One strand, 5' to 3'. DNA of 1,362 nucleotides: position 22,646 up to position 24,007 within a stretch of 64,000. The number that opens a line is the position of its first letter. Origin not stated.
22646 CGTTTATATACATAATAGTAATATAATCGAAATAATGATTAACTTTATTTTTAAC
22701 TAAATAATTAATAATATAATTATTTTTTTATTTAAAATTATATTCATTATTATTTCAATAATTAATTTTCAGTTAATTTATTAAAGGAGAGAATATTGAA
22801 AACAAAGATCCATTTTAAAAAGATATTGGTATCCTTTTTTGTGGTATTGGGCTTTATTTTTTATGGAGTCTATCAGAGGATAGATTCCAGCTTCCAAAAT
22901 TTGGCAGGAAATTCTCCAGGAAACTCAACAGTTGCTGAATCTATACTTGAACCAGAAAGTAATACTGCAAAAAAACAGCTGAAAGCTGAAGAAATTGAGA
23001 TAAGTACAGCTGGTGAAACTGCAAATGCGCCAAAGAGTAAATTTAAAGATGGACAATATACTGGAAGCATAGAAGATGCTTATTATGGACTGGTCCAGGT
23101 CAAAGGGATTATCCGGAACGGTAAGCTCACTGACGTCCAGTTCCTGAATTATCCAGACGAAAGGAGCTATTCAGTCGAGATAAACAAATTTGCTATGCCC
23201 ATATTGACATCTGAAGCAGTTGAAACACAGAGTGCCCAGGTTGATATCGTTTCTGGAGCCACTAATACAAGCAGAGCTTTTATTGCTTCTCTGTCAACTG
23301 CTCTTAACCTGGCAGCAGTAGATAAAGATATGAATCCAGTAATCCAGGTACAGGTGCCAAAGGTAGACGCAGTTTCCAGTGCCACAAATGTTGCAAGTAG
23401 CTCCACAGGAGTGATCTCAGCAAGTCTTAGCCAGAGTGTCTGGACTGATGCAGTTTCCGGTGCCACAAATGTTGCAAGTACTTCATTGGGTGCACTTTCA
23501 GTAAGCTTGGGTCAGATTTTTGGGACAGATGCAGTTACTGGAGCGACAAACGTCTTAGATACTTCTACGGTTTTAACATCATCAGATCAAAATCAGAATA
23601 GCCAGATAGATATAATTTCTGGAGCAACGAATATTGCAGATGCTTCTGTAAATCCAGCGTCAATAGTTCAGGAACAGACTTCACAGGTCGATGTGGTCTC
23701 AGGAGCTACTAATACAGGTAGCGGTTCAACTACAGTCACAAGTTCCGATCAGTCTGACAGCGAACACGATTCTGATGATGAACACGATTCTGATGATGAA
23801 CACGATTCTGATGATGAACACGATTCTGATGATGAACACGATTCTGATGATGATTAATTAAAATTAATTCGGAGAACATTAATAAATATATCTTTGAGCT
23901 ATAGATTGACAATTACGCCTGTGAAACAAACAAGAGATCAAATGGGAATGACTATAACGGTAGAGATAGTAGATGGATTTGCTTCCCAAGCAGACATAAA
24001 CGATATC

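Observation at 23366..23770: Five 27-residue tandem units, each carrying only the flavinylation motif ('flavin beads on a string')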

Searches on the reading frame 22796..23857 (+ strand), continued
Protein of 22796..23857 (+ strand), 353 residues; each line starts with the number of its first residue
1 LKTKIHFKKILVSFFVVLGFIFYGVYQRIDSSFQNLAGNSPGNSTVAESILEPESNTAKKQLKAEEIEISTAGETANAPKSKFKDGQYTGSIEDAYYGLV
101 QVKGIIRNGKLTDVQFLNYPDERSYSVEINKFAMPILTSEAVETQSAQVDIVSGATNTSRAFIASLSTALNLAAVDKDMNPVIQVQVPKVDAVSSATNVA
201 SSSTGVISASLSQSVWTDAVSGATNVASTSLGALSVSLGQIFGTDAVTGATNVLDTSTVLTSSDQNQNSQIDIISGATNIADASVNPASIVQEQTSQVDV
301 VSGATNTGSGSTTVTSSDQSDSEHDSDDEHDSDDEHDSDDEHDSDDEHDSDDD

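Call 48: fold_search(model_id=the predicted structure, library=pdb)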
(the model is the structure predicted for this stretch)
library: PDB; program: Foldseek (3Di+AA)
matches with E <= 10: 129; with E <= 0.001: 4
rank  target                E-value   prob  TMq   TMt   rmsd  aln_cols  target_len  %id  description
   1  8p2a                  3.0e-05  1.00  0.24  0.93   1.0        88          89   36  Crystal structure of SaFMN3 domain 2 (released 2023-07-19)
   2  3o6u_C                1.7e-04  1.00  0.22  0.60   4.1       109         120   21  Crystal Structure of CPE2226 protein from Clostridium perfringens. Northeast Structural Genomics Consortium Target CpR (released 2010-08-11)
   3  3o6u_D                7.5e-04  1.00  0.22  0.60   3.9       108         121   23  Crystal Structure of CPE2226 protein from Clostridium perfringens. Northeast Structural Genomics Consortium Target CpR (released 2010-08-11)
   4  3o6u_A                8.3e-04  1.00  0.22  0.57   4.3       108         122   22  Crystal Structure of CPE2226 protein from Clostridium perfringens. Northeast Structural Genomics Consortium Target CpR (released 2010-08-11)
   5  8p2b_B                1.1e-02  1.00  0.20  0.73   3.0        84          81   24  Crystal structure of CbFMN4 domain 1 (released 2023-07-19)
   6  8p2b_A                2.6e-02  1.00  0.21  0.80   2.3        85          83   22  Crystal structure of CbFMN4 domain 1 (released 2023-07-19)
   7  2kzx_MODEL_1_A        1.2e-01  0.90  0.16  0.37   5.8       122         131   16  Solution NMR Structure of A3DHT5 from Clostridium thermocellum, Northeast Structural Genomics Consortium Targe (released 2010-08-25)
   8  2kqk_MODEL_1_A        3.8e-01  0.44  0.15  0.34  12.2       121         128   13  Solution structure of apo-IscU(D39A) (released 2010-11-17)
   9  1q48_MODEL_1_A        6.2e-01  0.28  0.17  0.35  10.1       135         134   11  Solution NMR Structure of The Haemophilus Influenzae Iron-Sulfur Cluster Assembly Protein U (IscU) with Zinc B (released 2003-11-18)
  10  4eb7_C                7.7e-01  0.41  0.16  0.35   8.2       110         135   14  A. fulgidus IscS-IscU complex structure (released 2012-05-02)
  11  1wfz_MODEL_1_A        9.1e-01  0.60  0.19  0.45  13.4       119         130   11  Solution structure of Iron-sulfur cluster protein U (IscU) (released 2004-11-27)
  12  2qq4_F                1.3e+00  0.14  0.15  0.28   8.8       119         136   17  Crystal structure of Iron-sulfur cluster biosynthesis protein IscU (TTHA1736) from thermus thermophilus HB8 (released 2008-07-29)
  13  5t0v_a                1.5e+00  0.33  0.18  0.38   7.9       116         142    9  Architecture of the Yeast Mitochondrial Iron-Sulfur Cluster Assembly Machinery: the Sub-Complex Formed by the Iron Don (released 2016-08-31)
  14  7uia_C                1.6e+00  0.10  0.12  0.34  10.7       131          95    6  Crystal structure of BoNT/E receptor binding domain in complex with SV2 and VHH (released 2023-04-05)
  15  7c8o_D                1.9e+00  0.13  0.13  0.32  11.2       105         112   15  Crystal structure of IscU D40A/H106A variant (released 2021-06-09)
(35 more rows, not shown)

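Call 49: find_related_loci(query=A1, collection=genome_contigs, flank=6000)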
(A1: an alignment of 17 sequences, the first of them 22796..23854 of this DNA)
Query A1 (353 aa) in genome_contigs; peptide patterns used: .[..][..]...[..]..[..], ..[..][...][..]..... (x = any residue, [..] = any of these).
238 stretches matched a pattern; 220 encode a relative of the query (tblastn E <= 1e-3); the best 80 are kept; 80 distinct loci.
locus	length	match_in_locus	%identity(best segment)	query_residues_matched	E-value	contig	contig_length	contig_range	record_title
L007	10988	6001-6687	70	4-175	1e-38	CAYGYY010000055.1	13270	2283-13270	MAG TPA_asm: uncultured Actinomycetota bacterium isolate ERP119294_co1_431 genome assembly, contig: NODE_6231_length_132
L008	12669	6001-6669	38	4-175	3e-38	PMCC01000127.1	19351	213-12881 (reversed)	MAG: Actinomycetota bacterium isolate fen_731 73.20120700_E3M.220_contig_96161, whole genome shotgun sequence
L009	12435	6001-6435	45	7-173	2e-37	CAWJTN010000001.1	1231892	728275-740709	MAG: Candidatus Roizmanbacteria bacterium isolate MFD04408.bin.1.61 genome assembly, contig: contig_30883, whole genome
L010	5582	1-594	42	119-348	1e-37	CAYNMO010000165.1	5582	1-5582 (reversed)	MAG TPA_asm: uncultured Actinomycetota bacterium isolate SRP272421_co4_304 genome assembly, contig: NODE_52458_length_55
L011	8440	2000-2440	46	5-174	3e-37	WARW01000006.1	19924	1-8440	MAG: Patescibacteria group bacterium isolate AMAZON02 genome_6, whole genome shotgun sequence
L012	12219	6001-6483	44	5-170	6e-37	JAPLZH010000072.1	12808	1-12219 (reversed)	MAG: Candidatus Taylorbacteria bacterium isolate LacPavin_0920_WC57_MAG_39_17 LacPavin_0920_WC57_scaffold_510267, whole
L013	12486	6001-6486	43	1-180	1e-36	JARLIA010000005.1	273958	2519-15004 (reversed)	MAG: Candidatus Paceibacterota bacterium isolate MAG_BA90 MetaBAT2_Bin_90_Anoxic_k141_1029431, whole genome shotgun sequ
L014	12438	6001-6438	46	8-173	9e-37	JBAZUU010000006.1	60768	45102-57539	MAG: Parcubacteria group bacterium isolate SO_2017_GW1_236 NODE_2686_length_60768_cov_16.631833_OW334_2017, whole genome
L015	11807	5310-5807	44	7-175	6e-36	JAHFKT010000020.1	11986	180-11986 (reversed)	MAG: Candidatus Yanofskybacteria bacterium isolate nzgw416 NODE_3740_length_11987_cov_3.668043, whole genome shotgun seq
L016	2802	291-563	70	83-173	4e-36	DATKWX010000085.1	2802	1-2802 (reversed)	MAG TPA_asm: Candidatus Bathyarchaeia archaeon isolate SMAG_U14175 k141_1605058, whole genome shotgun sequence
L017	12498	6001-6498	47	6-173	5e-36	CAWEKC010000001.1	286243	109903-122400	MAG: Candidatus Gottesmanbacteria bacterium isolate MFD05942.bin.1.195 genome assembly, contig: contig_12616, whole geno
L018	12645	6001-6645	69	6-175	1e-35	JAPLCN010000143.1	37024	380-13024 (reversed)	MAG: Actinomycetota bacterium isolate LacPavin_0419_WC70L_MAG_33_13 LacPavin_0419_WC70L_scaffold_290652, whole genome sh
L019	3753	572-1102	41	8-173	2e-35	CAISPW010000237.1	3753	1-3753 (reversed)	MAG: uncultured Oscillochloris sp. isolate LJ_bin-2023 genome assembly, contig: bin-2023:237/475, whole genome shotgun s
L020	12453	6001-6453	42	6-170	2e-35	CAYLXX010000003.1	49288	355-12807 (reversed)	MAG TPA_asm: uncultured Gammaproteobacteria bacterium isolate SRP200132_co2_273 genome assembly, contig: NODE_483_length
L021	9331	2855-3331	45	1-173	5e-35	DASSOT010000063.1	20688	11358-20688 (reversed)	MAG TPA_asm: Candidatus Saccharimonadales bacterium isolate SMAG_U1259 k141_463919, whole genome shotgun sequence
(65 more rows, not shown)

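Call 54: search_protein_families(library=pfam, proteins=[L007:3289-3843:+, L007:3988-4869:+, L007:5007-5864:+, L007:5998-6690:+, L007:6687-7448:+, L007:7417-8958:+, L007:9097-9774:+, L007:9767-10888:+], max_evalue=0.001)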
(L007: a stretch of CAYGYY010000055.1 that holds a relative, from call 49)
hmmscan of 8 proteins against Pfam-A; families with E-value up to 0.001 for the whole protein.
L007:3289-3843:+ (184 aa): 1 family
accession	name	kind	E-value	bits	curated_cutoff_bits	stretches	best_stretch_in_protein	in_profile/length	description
PF04832.17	SOUL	-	2e-47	161.9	27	1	3-180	1-172/173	SOUL heme-binding protein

L007:3988-4869:+ (293 aa): 2 families
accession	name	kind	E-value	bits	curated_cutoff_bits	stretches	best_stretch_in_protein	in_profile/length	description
PF01145.31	Band_7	-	8.3e-36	124.1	23.6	1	25-196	2-173/176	SPFH domain / Band 7 family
PF01168.26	Ala_racemase_N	-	0.00031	21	24.1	1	181-272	26-123/220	Alanine racemase, N-terminal domain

L007:5007-5864:+ (285 aa): 4 families
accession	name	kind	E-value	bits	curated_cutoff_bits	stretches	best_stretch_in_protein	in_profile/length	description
PF00106.31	adh_short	-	5.7e-53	179.7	26.6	1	23-216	1-192/195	short chain dehydrogenase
PF13561.12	adh_short_C2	-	4.2e-43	148.1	27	1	31-260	5-228/236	Enoyl-(Acyl carrier protein) reductase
PF08659.16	KR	-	1.5e-08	35.2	22.6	1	25-178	3-154/180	KR domain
PF01370.27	Epimerase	-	0.00035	20.5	20.9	1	25-195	1-164/240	NAD dependent epimerase/dehydratase family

L007:5998-6690:+ (230 aa): 1 family
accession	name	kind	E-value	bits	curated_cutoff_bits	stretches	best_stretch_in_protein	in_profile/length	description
PF04205.19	FMN_bind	-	6.8e-08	33.5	22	1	151-225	2-76/77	FMN-binding domain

L007:6687-7448:+ (253 aa): 1 family
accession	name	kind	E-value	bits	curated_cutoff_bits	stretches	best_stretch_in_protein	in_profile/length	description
PF02424.20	ApbE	-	3.8e-37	128.7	25.6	2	97-228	128-263/266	ApbE family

L007:7417-8958:+ (513 aa): 4 families
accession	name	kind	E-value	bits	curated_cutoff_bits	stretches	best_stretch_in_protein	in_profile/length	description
PF00175.26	NAD_binding_1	-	2.5e-10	41.4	22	1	395-489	1-106/109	Oxidoreductase NAD-binding domain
PF03116.20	NQR2_RnfD_RnfE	-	2.8e-08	33.9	27.7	1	168-254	178-260/296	NQR2, RnfD, RnfE family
PF00970.30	FAD_binding_6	-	3.1e-05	24.7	21.1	1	289-375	3-89/99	Oxidoreductase FAD-binding domain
PF08030.17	NAD_binding_6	-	3.8e-05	24.2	22.2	1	391-441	2-58/156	Ferric reductase NAD binding domain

L007:9097-9774:+ (225 aa): 2 families
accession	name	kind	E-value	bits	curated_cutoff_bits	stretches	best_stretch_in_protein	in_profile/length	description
PF00072.30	Response_reg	-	1.7e-26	93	30.2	1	3-115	1-111/111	Response regulator receiver domain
PF00486.34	Trans_reg_C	-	4.9e-26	91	26.2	1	148-222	2-77/77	Transcriptional regulatory protein, C terminal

L007:9767-10888:+ (373 aa): 2 families
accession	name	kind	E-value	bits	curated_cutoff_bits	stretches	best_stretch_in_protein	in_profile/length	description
PF02518.31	HATPase_c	-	1.3e-26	93.6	26.4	1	256-366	1-109/111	Histidine kinase-, DNA gyrase B-, and HSP90-like ATPase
PF00512.31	HisKA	-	1.6e-13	50.9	26.9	1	135-200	2-66/66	His Kinase A (phospho-acceptor) domain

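Call 73: search_protein_families(library=ncbifam, proteins=[window:22796-23854:+], max_evalue=0.001)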
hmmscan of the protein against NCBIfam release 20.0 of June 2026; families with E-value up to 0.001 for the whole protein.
window:22796-23854:+ (353 aa): 0 families

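Call 74: find_related_loci(query=A1, collection=metagenome_contigs, flank=6000)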
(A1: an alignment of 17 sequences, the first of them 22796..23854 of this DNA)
Query A1 (353 aa) in metagenome_contigs; peptide patterns used: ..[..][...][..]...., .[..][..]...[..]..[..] (x = any residue, [..] = any of these).
413 stretches matched a pattern; 328 encode a relative of the query (tblastn E <= 1e-3); the best 80 are kept; 80 distinct loci.
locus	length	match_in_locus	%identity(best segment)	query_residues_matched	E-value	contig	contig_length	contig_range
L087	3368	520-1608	42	2-348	9e-71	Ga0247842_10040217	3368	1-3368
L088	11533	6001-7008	40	2-348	5e-67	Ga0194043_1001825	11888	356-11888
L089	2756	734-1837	41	2-353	1e-61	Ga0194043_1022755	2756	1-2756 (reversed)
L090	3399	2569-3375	43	1-279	3e-57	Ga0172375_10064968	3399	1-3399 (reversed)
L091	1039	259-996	46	1-305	1e-57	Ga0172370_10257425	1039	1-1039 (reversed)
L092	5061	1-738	46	98-348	3e-53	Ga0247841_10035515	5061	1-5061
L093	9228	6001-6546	48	1-175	2e-45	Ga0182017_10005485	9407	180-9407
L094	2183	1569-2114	46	2-162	5e-42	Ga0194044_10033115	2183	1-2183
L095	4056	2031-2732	64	4-175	8e-39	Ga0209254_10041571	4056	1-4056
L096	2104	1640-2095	49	6-173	1e-38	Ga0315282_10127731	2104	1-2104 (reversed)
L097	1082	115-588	47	7-173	4e-40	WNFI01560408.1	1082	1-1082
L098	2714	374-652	68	83-175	3e-37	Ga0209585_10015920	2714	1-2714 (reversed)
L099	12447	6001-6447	45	7-173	2e-36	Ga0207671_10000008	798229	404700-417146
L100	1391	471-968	45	8-173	9e-38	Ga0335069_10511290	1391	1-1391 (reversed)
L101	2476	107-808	67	1-175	1e-36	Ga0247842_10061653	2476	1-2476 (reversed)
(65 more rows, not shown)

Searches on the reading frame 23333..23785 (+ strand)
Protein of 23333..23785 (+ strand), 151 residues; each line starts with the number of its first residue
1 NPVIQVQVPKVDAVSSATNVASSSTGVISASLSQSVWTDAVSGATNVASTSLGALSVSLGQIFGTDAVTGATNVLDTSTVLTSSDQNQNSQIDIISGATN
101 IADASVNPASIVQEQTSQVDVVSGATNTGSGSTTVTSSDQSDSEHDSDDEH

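Call 71: search_protein_families(library=pfam, proteins=[window:23333-23785:+], max_evalue=10)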
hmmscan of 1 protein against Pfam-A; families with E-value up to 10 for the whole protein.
window:23333-23785:+ (151 aa): 1 family
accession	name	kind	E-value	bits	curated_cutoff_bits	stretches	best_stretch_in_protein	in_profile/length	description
PF04205.19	FMN_bind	-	0.038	15.1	22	1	108-131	40-67/77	FMN-binding domain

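Call 72: search_solved_structures(query=window:23333-23785:+, max_evalue=10, show_alignments=2)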
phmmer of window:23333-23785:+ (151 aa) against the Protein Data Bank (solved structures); distinct sequences matched with E-value up to 10: 2.
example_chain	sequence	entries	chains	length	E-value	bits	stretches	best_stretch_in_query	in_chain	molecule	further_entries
3o6u_A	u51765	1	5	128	0.74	13.6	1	80-130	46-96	uncharacterized protein CPE2226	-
3bz5_A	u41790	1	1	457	0.92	13.3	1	36-108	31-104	Internalin-J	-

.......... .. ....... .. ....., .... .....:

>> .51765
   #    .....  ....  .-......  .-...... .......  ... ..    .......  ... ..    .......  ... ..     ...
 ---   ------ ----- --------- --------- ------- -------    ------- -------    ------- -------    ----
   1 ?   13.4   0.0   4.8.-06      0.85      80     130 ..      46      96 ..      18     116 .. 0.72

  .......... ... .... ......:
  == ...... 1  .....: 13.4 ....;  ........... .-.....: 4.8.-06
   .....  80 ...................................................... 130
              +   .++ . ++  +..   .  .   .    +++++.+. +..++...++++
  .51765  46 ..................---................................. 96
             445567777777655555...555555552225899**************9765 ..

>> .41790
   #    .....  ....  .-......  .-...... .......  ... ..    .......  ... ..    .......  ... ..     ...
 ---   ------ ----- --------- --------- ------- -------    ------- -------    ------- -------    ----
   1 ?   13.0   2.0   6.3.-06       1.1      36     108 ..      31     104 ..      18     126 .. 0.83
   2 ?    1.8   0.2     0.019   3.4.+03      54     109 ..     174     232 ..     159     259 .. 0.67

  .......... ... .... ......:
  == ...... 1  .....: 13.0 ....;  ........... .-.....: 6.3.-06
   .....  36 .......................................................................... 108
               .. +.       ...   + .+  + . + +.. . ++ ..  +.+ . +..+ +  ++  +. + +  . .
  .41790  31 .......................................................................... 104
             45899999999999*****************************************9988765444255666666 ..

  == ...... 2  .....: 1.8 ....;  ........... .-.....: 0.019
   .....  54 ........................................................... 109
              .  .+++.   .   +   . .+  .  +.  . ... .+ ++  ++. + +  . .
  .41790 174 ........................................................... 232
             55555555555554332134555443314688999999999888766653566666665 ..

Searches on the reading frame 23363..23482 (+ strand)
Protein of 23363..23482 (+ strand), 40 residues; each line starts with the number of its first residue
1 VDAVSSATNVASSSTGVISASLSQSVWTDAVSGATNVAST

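Call 32: search_protein_representatives(alignment_id=A2)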
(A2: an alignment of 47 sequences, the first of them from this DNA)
Query: 47 sequences, 40 profile positions. Proteins with E-value up to 0.001 (for the whole library): 178; up to 1e-10: 15; up to 1e-30: 2. The best 150 are listed.
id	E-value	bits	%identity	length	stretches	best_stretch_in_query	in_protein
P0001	8.1e-63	224.3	-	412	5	1-40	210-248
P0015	9.5e-40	150.4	-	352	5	1-39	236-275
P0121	1.1e-29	118.3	-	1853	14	19-38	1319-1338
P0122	2.6e-22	94.6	-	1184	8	18-39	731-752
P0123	2.6e-15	72.2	-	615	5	20-39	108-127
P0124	1.0e-14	70.3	-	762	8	20-37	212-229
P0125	2.9e-12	62.5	-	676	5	14-35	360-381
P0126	6.2e-12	61.4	-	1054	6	21-39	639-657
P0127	9.0e-12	60.9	-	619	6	19-39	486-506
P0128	9.5e-12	60.8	-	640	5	13-35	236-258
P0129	1.2e-11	60.5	-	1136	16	4-38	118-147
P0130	1.7e-11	60.0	-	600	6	20-39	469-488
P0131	1.8e-11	60.0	-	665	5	6-35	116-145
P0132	5.7e-11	58.3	-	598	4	12-35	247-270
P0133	1.0e-10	57.5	-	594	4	6-35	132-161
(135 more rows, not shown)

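Call 35: find_homologous_proteins(query=A2, max_evalue=0.001)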
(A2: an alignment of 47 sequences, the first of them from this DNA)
Query A2 (47 sequences): 5112 candidates shared short words with the query, none scored E <= 0.001.

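Call 76: search_solved_structures(query=A2, max_evalue=10, show_alignments=3)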
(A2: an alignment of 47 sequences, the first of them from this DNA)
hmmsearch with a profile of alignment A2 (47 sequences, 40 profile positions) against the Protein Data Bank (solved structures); distinct sequences matched with E-value up to 10: 2.
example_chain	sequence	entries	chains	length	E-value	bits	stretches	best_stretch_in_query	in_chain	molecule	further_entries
3o6u_A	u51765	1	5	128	0.26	14.6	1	19-38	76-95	uncharacterized protein CPE2226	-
6iij_A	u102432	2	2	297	2.5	11.5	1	3-16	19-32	VP1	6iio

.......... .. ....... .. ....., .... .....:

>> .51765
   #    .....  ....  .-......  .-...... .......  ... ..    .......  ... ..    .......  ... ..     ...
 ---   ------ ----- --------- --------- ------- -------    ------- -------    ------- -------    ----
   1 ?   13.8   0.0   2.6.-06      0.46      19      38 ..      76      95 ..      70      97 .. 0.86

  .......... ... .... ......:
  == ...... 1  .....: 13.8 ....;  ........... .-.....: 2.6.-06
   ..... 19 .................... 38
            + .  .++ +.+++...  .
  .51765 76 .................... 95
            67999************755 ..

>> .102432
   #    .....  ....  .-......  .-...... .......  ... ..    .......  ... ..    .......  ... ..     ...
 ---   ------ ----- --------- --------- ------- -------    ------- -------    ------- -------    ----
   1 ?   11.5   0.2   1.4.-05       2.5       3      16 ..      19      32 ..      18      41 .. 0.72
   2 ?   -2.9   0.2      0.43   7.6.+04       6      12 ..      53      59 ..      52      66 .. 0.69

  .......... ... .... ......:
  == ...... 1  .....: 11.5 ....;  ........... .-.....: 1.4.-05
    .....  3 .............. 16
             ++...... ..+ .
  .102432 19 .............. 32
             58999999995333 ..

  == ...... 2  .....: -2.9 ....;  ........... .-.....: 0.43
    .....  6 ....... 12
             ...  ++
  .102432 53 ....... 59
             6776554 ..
